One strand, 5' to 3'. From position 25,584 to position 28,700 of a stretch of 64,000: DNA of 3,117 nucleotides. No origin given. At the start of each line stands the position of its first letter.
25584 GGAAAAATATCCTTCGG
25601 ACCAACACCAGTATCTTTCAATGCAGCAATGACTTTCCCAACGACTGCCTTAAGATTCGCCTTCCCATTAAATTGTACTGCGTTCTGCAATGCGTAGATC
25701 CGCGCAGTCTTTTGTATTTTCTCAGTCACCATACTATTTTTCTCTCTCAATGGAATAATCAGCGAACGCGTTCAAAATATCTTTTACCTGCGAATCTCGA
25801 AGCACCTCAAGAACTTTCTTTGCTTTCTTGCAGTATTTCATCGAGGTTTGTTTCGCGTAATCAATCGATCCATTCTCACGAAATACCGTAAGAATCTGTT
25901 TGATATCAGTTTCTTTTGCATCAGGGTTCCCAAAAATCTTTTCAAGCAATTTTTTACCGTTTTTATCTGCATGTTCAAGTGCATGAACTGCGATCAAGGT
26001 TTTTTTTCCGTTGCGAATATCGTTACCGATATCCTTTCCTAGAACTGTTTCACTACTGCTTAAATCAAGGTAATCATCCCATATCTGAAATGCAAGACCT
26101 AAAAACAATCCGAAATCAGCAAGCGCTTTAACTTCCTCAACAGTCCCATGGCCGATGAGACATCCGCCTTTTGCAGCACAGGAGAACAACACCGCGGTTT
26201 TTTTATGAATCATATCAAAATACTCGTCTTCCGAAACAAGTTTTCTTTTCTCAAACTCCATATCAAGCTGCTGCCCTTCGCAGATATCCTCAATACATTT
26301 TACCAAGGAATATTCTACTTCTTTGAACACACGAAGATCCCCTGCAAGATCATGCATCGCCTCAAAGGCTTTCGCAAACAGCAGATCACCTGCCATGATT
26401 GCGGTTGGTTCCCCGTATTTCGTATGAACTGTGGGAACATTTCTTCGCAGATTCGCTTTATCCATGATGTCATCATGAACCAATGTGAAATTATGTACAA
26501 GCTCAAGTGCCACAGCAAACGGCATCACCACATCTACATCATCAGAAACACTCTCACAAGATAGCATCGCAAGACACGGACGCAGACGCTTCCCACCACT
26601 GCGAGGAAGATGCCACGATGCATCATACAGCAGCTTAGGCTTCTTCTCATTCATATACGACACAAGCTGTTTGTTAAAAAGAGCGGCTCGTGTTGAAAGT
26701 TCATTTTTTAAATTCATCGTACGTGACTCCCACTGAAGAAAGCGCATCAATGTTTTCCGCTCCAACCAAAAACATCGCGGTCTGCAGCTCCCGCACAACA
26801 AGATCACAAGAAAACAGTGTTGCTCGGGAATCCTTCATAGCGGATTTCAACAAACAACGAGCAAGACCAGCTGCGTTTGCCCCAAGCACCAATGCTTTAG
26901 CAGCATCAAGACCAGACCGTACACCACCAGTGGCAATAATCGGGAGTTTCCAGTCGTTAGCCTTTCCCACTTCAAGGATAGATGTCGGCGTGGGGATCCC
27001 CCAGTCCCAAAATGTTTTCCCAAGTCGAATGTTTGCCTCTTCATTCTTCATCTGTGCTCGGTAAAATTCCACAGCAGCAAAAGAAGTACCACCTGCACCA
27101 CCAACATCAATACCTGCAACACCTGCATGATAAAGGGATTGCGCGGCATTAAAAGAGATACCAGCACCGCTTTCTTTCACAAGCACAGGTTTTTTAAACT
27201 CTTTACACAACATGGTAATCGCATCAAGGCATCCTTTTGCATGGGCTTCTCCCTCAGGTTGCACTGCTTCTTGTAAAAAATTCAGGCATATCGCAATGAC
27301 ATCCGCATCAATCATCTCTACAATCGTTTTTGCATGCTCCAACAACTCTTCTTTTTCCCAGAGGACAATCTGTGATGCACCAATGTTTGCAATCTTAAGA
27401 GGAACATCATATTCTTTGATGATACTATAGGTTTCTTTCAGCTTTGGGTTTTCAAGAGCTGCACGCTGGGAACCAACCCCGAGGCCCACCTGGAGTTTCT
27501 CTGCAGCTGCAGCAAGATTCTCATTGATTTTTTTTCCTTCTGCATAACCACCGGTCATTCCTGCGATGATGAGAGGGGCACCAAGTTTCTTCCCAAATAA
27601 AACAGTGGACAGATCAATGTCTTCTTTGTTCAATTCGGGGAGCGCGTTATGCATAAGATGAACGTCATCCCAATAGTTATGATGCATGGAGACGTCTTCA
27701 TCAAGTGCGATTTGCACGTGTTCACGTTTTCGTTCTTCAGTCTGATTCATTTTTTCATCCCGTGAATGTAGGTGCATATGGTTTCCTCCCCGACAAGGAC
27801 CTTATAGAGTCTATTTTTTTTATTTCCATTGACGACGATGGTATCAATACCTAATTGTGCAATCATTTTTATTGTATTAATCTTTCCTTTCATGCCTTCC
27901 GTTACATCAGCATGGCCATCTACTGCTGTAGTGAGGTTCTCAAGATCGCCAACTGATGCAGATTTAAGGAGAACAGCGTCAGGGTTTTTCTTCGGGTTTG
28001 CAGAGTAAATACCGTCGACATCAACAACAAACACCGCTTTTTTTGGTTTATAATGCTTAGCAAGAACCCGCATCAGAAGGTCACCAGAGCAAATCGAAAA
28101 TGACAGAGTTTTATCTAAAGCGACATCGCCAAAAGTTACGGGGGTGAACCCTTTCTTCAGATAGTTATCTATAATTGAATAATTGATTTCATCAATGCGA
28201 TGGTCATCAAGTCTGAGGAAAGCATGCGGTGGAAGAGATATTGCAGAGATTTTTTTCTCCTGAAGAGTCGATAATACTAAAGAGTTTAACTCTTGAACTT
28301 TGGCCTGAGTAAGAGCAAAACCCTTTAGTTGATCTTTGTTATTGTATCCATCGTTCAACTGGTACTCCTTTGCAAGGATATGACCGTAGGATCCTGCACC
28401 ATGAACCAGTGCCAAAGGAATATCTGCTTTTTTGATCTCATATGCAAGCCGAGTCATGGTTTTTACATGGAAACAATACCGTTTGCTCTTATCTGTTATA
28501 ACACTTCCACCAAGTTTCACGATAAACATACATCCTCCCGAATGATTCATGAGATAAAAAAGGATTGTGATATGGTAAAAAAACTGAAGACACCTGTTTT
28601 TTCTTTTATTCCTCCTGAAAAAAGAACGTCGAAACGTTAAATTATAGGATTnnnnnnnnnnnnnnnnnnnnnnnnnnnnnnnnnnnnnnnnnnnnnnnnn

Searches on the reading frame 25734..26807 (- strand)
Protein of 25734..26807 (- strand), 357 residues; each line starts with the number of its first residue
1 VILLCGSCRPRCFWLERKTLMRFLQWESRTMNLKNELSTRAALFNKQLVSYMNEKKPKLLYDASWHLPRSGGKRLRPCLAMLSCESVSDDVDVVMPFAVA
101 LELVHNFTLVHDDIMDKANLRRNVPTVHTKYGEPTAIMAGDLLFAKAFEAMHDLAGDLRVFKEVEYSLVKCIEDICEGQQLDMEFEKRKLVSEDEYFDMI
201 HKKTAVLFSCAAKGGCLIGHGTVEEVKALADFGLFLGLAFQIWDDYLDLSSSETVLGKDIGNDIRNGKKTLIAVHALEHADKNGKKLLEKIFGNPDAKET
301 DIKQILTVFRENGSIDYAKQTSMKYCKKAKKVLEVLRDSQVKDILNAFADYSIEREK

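Call 8: search_protein_families(library=pfam, proteins=[window:25734-26807:-])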
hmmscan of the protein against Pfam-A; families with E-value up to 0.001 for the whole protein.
window:25734-26807:- (357 aa): 1 family
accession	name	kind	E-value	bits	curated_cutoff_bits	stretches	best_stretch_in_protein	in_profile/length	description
PF00348.22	polyprenyl_synt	-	2.2e-73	247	27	1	58-307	2-249/251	Polyprenyl synthetase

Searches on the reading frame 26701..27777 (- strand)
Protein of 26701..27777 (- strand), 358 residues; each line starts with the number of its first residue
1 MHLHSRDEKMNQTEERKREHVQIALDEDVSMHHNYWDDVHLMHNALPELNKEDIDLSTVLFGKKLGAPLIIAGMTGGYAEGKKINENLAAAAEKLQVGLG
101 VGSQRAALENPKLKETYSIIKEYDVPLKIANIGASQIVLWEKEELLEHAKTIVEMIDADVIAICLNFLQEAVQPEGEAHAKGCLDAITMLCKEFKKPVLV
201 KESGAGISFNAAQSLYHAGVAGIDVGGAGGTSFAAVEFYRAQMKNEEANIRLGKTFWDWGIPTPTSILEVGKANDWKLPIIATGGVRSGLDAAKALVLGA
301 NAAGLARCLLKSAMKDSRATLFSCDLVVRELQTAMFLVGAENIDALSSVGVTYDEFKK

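Call 8: search_protein_families(library=pfam, proteins=[window:26701-27777:-])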
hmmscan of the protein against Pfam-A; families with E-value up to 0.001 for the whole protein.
window:26701-27777:- (358 aa): 4 families
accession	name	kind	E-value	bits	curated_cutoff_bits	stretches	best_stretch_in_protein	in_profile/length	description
PF01070.24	FMN_dh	-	1.6e-21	77.2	24.9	2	183-348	206-345/350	FMN-dependent dehydrogenase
PF00478.31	IMPDH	-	1.5e-06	27.9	25.6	1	259-308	188-238/345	IMP dehydrogenase / GMP reductase domain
PF01180.27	DHO_dh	-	0.00055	19.7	27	0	267-311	230-274/291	Dihydroorotate dehydrogenase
PF01645.23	Glu_synthase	-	0.00084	19.1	20.4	0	277-310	275-308/369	Conserved region in glutamate synthase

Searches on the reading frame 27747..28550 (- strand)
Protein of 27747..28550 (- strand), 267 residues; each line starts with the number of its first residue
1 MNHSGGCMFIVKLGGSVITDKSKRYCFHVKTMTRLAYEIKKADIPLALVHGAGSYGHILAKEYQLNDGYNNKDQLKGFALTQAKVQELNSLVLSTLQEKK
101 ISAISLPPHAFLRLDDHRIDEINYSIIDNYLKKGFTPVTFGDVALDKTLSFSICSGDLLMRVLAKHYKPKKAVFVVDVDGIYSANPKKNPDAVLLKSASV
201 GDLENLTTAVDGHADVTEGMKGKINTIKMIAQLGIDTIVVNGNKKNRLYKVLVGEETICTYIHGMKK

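Call 8: search_protein_families(library=pfam, proteins=[window:27747-28550:-])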
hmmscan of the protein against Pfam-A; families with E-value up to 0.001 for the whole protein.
window:27747-28550:- (267 aa): 1 family
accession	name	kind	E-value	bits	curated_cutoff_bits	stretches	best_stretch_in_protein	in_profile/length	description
PF00696.33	AA_kinase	-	3.2e-41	142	24.9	1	9-241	3-234/234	Amino acid kinase family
